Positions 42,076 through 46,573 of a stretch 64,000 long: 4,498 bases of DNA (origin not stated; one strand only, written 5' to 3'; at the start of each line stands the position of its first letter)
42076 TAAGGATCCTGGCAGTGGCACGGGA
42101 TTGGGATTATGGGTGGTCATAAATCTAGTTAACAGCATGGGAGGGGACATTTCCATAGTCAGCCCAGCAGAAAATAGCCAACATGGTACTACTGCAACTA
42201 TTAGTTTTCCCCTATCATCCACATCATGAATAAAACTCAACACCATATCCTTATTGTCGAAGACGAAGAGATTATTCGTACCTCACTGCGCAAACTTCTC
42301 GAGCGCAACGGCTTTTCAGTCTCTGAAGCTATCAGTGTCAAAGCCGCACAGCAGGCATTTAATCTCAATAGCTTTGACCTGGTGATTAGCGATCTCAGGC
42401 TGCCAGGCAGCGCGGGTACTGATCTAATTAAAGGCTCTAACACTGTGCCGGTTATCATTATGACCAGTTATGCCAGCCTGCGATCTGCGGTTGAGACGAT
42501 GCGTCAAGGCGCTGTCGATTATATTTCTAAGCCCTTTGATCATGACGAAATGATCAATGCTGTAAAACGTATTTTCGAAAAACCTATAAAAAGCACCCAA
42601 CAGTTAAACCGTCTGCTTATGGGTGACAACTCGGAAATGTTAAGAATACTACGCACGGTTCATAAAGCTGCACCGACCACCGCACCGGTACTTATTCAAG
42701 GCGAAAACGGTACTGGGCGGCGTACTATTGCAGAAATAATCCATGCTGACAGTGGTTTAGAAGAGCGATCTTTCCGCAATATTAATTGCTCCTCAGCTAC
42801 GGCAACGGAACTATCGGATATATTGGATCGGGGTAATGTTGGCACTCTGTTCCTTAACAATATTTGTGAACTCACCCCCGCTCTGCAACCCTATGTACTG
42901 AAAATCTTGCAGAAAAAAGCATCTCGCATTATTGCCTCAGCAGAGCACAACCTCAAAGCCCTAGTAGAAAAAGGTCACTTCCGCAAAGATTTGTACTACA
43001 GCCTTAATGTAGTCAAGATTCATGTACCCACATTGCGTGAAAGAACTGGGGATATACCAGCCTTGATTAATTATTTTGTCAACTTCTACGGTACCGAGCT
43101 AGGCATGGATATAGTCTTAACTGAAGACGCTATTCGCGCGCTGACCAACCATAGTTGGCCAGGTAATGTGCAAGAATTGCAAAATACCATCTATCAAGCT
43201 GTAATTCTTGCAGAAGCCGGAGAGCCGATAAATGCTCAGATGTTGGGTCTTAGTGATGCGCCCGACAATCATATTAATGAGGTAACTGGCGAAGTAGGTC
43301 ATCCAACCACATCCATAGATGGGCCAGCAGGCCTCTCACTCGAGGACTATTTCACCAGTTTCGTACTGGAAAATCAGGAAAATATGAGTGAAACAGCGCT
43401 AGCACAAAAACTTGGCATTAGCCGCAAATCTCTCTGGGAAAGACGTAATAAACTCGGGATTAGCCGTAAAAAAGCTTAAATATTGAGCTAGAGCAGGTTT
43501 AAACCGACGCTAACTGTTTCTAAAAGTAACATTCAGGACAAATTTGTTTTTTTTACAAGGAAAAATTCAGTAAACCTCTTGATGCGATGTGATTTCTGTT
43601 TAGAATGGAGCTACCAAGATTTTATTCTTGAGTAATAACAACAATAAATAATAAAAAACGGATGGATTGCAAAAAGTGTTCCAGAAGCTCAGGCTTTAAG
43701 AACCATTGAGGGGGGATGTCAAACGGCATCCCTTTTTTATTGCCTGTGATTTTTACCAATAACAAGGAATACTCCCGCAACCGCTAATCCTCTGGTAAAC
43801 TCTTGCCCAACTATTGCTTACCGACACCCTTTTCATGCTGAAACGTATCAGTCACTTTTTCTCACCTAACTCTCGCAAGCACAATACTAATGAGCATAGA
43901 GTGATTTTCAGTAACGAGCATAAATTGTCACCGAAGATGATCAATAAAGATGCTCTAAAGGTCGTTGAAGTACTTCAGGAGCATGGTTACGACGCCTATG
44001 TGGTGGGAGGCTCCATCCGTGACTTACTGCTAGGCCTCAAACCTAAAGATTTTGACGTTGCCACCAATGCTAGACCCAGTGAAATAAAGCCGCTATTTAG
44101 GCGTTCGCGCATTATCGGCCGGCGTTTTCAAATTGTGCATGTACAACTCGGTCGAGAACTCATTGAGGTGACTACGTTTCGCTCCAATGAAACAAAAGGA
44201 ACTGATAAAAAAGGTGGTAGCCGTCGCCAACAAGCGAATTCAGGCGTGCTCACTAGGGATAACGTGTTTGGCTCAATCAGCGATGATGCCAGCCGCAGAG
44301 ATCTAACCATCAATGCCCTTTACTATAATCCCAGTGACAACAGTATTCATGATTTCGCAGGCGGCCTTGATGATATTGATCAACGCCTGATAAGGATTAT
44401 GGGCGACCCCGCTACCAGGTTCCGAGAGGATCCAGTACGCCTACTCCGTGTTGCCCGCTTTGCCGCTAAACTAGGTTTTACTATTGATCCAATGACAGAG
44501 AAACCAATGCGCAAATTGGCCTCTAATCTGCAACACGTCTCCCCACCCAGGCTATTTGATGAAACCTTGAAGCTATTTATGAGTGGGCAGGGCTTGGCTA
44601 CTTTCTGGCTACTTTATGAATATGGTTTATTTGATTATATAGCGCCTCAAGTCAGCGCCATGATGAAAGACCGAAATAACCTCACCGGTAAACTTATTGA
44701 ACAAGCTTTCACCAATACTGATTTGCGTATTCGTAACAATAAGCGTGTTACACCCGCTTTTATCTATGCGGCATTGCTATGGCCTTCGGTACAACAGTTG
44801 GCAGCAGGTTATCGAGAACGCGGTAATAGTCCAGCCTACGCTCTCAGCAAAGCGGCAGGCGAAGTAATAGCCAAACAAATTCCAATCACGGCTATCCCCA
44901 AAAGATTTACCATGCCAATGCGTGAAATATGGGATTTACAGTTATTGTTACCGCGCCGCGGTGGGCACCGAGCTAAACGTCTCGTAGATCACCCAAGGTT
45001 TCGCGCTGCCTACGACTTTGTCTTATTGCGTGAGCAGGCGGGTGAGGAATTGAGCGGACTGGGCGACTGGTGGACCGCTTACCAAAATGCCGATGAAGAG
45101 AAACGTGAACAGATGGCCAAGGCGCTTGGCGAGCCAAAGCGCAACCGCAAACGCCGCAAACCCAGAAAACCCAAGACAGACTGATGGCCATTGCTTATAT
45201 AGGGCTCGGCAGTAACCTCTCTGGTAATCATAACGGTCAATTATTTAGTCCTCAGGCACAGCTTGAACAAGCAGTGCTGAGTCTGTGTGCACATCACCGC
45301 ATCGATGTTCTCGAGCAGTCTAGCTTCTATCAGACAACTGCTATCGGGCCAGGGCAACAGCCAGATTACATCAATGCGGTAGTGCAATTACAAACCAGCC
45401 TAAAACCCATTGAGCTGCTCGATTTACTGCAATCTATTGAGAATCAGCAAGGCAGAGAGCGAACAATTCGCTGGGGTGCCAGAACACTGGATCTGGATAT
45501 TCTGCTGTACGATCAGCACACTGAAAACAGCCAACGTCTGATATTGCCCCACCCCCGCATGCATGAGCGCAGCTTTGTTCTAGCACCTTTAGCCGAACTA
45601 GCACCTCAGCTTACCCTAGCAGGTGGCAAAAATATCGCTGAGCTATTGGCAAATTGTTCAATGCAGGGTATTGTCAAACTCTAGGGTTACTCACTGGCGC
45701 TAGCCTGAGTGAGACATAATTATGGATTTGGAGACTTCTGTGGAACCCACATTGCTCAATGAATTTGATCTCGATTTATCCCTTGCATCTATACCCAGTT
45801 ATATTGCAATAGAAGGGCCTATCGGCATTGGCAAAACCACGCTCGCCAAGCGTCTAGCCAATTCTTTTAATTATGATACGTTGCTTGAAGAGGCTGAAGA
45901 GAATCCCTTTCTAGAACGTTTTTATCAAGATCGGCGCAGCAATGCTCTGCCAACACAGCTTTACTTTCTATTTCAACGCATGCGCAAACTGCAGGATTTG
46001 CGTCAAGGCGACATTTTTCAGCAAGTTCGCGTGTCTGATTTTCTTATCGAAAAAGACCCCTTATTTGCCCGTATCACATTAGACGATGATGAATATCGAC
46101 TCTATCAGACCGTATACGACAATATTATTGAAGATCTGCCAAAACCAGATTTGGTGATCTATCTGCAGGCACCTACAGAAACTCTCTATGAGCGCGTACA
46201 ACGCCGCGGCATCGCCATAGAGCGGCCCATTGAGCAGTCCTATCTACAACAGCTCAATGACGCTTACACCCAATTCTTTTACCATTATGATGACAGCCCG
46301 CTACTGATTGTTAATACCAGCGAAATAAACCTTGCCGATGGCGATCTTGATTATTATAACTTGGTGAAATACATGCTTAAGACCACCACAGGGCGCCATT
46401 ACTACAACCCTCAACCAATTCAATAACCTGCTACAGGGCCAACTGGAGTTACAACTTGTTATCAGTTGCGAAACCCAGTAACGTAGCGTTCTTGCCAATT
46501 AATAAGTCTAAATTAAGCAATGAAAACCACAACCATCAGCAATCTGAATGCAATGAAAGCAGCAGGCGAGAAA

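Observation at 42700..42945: CbrB ortholog with a gutted sigma54-activation core: no GAFTGA loop, Walker A Lys->Arg, Walker B Asp-Glu->Asn-Asn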

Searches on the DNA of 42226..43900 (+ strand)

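Call 7: search_rna_families(source=window, start=43400, end=43900, threshold=evalue, max_evalue=10, show_alignments=2)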
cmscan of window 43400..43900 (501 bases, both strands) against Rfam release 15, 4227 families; matches with E-value up to 10: 2.
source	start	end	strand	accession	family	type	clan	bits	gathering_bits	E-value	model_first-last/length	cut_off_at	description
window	43431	43478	+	RF03003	GP20-b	Cis-reg;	-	18.3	36.2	0.22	1-62/62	no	GP20-b RNA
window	43681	43754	+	RF00601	SCARNA20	Gene; snRNA; snoRNA; scaRNA;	-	13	44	5.7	1-130/130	no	Small Cajal body specific RNA 20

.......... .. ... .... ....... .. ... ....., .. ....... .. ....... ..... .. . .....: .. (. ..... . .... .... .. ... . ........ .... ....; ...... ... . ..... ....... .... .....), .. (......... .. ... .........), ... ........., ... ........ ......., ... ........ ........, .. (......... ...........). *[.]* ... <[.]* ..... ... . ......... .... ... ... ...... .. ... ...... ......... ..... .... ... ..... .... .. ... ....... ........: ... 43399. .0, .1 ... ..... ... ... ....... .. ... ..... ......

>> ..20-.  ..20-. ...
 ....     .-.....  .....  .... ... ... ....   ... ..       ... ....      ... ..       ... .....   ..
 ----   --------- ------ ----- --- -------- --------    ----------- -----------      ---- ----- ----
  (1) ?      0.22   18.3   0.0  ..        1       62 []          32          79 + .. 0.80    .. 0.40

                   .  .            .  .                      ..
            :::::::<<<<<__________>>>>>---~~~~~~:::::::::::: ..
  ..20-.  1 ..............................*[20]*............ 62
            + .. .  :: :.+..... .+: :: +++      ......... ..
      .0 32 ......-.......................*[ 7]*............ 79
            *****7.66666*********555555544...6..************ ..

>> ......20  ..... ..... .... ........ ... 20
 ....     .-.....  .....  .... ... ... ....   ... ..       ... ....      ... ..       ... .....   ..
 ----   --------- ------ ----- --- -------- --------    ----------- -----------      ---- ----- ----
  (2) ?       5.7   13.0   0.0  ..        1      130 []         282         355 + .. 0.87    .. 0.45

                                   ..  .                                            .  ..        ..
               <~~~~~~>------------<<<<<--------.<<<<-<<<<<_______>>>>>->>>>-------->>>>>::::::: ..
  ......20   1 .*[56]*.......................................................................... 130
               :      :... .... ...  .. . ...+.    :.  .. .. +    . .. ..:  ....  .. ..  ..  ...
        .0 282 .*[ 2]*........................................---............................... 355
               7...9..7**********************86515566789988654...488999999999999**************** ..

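Call 27: search_rna_families(sources=[L023, L020, L030, L043, L011, L053, L048, L040, L062, L001, L006], threshold=gathering)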
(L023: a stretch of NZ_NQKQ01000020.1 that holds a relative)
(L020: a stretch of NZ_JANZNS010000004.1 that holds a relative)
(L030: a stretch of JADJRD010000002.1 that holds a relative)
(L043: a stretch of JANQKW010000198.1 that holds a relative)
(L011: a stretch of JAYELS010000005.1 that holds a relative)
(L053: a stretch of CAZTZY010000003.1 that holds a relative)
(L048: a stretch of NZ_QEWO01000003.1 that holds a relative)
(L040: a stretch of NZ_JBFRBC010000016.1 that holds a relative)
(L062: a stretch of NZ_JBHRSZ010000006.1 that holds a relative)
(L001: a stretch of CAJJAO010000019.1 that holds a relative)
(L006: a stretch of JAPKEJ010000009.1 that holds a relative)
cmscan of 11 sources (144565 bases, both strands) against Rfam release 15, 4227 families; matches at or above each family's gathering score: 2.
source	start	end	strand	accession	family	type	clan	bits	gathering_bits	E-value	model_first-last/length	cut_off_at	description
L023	7604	8000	+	RF01675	CrcZ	Gene; sRNA;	-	329.7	95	2.3e-91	1-398/398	no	Pseudomonas sRNA CrcZ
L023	7449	7508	+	RF01679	P36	Gene; sRNA;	-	37.3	36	0.0023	1-61/61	no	Pseudomonas sRNA P36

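Call 31: build_rna_model(alignment_id=A3)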
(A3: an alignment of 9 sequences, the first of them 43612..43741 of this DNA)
Model R1 built from alignment A3 (9 sequences, 164 columns); structure: RNAalifold consensus.
model positions 132; base pairs 29; branch points 3; effective number of sequences 1.64; information 0.59 bits per position. Calibrated on 0.2 Mb of random sequence (short: E-values are rough).
structure used (alignment columns):
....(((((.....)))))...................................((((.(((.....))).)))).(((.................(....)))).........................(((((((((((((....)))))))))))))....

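Call 32: search_with_rna_model(model_id=R1, sources=[window, L001, L002, L003, L004, L005, L006, L007, L008, L009, L010, L011, L012, L013, L014, L015, L016, L017, L018, L019, L020, L021, L022, L023, L024, L025, L026, L027, L028, L029, L030, L031, L032, L033, L034, L035, L036, L037, L038, L039, L040, L041, L042, L043, L044, L045, L046, L047, L048, L049, L050, L051, L052, L053, L054, L055, L056, L057, L058, L059, L060, L061, L062, L063, L064, L065, L066, L067, L068, L069, L070, L071, L072, L073, L074, L075, L076, L077, L078, L079, L080], max_evalue=1)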
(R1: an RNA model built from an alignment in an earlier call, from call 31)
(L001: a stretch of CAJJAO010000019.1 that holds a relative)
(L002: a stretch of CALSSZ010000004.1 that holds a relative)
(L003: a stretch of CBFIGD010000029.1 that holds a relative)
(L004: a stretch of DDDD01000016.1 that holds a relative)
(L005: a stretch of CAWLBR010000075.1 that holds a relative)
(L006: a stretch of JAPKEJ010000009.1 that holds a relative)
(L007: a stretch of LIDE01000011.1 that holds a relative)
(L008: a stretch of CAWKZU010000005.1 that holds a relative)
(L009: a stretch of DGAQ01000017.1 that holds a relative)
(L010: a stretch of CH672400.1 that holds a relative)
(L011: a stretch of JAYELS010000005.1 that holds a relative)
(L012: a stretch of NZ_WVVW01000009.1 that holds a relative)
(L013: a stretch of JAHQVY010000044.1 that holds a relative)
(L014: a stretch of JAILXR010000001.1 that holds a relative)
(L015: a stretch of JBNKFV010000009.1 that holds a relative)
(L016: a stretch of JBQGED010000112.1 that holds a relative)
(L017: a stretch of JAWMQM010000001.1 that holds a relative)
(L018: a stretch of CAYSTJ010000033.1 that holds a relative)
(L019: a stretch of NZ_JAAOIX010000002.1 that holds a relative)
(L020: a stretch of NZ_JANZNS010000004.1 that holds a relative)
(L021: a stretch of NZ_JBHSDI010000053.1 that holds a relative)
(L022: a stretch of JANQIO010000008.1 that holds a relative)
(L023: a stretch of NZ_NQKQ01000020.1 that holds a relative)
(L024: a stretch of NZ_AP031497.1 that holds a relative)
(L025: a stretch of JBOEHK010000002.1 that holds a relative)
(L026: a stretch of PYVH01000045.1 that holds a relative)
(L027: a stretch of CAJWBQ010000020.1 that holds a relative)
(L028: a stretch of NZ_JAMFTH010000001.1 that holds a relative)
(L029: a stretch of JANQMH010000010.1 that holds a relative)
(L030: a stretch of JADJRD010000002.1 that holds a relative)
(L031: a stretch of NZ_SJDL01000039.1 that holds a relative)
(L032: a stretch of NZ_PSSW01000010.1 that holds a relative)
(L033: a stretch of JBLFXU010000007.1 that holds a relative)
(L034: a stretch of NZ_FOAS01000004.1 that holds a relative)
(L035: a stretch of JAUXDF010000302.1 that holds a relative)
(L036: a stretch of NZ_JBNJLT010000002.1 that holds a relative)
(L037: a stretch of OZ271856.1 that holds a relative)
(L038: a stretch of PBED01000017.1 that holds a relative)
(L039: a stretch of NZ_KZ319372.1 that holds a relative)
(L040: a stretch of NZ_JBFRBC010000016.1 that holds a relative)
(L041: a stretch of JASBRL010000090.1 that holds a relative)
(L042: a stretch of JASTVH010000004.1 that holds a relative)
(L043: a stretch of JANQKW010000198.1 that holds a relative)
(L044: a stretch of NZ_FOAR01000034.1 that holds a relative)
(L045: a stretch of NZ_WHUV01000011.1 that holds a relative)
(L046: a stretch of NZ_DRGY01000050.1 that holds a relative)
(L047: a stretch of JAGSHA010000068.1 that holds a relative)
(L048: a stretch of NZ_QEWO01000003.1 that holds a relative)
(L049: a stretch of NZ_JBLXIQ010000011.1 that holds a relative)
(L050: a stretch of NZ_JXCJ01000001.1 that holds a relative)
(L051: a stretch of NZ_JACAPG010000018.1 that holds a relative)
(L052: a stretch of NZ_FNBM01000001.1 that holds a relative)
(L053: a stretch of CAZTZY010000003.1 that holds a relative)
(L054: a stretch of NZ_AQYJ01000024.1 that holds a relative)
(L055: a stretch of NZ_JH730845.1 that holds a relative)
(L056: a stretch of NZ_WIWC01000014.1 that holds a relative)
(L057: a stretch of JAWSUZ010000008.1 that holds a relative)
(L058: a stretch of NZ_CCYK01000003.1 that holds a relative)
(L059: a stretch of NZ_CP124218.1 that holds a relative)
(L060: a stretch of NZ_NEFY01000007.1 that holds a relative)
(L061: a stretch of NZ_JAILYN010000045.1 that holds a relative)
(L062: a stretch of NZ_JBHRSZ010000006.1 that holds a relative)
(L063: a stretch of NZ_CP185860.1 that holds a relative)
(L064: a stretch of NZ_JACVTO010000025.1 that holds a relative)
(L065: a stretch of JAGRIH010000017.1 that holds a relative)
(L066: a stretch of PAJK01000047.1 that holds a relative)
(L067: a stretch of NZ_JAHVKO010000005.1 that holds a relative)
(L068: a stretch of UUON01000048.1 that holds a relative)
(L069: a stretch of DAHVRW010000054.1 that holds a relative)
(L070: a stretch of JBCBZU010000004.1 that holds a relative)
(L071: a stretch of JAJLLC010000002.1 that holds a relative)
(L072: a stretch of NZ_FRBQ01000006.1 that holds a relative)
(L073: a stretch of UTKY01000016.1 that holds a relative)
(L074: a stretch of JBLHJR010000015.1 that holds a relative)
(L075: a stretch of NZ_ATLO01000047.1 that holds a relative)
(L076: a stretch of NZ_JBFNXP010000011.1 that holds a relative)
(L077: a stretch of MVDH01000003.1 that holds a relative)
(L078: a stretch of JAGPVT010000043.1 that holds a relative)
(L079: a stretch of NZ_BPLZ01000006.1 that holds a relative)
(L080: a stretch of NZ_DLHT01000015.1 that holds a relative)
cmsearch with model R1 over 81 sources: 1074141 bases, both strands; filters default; matches with E-value up to 1: 30.
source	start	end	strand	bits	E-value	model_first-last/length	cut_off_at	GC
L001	7402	7532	+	135.6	3.9e-26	1-132/132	no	0.37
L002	7405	7534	+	134.8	5.9e-26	1-132/132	no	0.38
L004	7414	7558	+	134.3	7.4e-26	1-132/132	no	0.37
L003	7404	7549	+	134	8.5e-26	1-132/132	no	0.37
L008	7387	7514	+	128.8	1.1e-24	1-132/132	no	0.36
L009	7386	7513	+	126.4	3.9e-24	1-132/132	no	0.38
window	43611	43741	+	126.1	4.5e-24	1-132/132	no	0.35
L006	7386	7513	+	125.2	7.2e-24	1-132/132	no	0.36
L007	2954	3113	+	90.5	2.6e-16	1-132/132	no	0.41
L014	7739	7883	+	37.5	8.8e-05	1-132/132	no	0.3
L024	7856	8046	+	35.8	0.00021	1-132/132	no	0.41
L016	3364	3541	+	35.1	0.0003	1-132/132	no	0.36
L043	7573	7706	+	34.7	0.00035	1-132/132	no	0.4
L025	7778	7872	+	34.4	0.00042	1-132/132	no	0.34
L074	7637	7829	+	27.5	0.013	1-132/132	no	0.36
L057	7746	7917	+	27.1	0.016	1-132/132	no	0.34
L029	7660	7837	+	26.2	0.026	1-132/132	no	0.37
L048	7799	7905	+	23.9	0.082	1-132/132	no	0.41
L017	7813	8034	+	23.6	0.092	1-132/132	no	0.39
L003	7517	7544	-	22.8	0.14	100-127/132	no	0.46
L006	7476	7608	-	22.3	0.18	1-132/132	no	0.38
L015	7725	7951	+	21.7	0.25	1-132/132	no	0.37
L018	7734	7818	+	20.4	0.46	1-132/132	no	0.29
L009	7481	7508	-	20.4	0.47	100-127/132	no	0.46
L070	9468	9654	+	20.4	0.47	1-132/132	no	0.4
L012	7864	8085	+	20.2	0.5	1-132/132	no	0.4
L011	7544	7687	+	20.1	0.55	1-132/132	no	0.47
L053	7560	7663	+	20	0.58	1-132/132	no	0.26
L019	7988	8188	+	19.5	0.74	1-132/132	no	0.37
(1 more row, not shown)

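Call 70: search_with_rna_model(model_id=R1, sources=[L091, L092, L093, L090, L087, L088], max_evalue=1, show_alignments=0)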
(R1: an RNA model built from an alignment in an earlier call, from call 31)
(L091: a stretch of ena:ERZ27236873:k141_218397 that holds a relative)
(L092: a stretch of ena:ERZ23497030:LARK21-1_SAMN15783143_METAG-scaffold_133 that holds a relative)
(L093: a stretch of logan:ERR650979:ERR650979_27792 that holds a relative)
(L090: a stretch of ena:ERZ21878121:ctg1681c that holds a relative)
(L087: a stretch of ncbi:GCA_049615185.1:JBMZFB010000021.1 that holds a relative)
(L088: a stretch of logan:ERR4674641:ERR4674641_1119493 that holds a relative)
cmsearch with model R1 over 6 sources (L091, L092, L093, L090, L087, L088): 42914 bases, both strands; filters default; matches with E-value up to 1: 6.
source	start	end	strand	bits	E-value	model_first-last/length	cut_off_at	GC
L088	2886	3016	+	126.1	1.8e-25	1-132/132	no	0.35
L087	2884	3014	+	123.8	5.8e-25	1-132/132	no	0.37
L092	5816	5943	+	70.9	1.9e-13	1-132/132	no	0.36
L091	3226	3322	+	28.9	0.00026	1-132/132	no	0.46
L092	5906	6019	-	14.9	0.3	1-132/132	no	0.41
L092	6785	6884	-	13.5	0.6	1-132/132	no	0.32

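Call 79: search_with_rna_model(model_id=R1, sources=[L094, L095], max_evalue=5)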
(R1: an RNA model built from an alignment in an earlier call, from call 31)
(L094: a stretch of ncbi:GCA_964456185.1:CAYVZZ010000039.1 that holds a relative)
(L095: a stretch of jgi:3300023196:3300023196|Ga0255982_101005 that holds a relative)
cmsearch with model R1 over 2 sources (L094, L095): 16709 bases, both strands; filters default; matches with E-value up to 5: 2.
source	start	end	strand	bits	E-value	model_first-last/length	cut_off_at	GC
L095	5051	5190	+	40.6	2.9e-07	1-132/132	no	0.33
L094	7311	7338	-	15.1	0.1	100-127/132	no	0.54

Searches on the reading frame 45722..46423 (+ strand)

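Call 50: search_protein_families(library=pfam, proteins=[window:45722-46423:+], max_evalue=0.0001)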
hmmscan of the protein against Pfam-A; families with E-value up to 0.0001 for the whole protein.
window:45722-46423:+ (234 aa): 5 families
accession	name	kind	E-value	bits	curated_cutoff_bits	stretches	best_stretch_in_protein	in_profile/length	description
PF01712.25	dNK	-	7.6e-39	134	27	1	28-216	1-196/203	Deoxynucleoside kinase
PF13238.12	AAA_18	-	5.7e-09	36.9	29.4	1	28-163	1-112/128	AAA domain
PF02223.23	Thymidylate_kin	-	1.1e-07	32.1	27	1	30-196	1-172/185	Thymidylate kinase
PF13671.12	AAA_33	-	1.2e-05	26.1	27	0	29-169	3-125/143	AAA domain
PF13521.12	AAA_28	-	7.5e-05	23.4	27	0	28-71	2-44/164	AAA domain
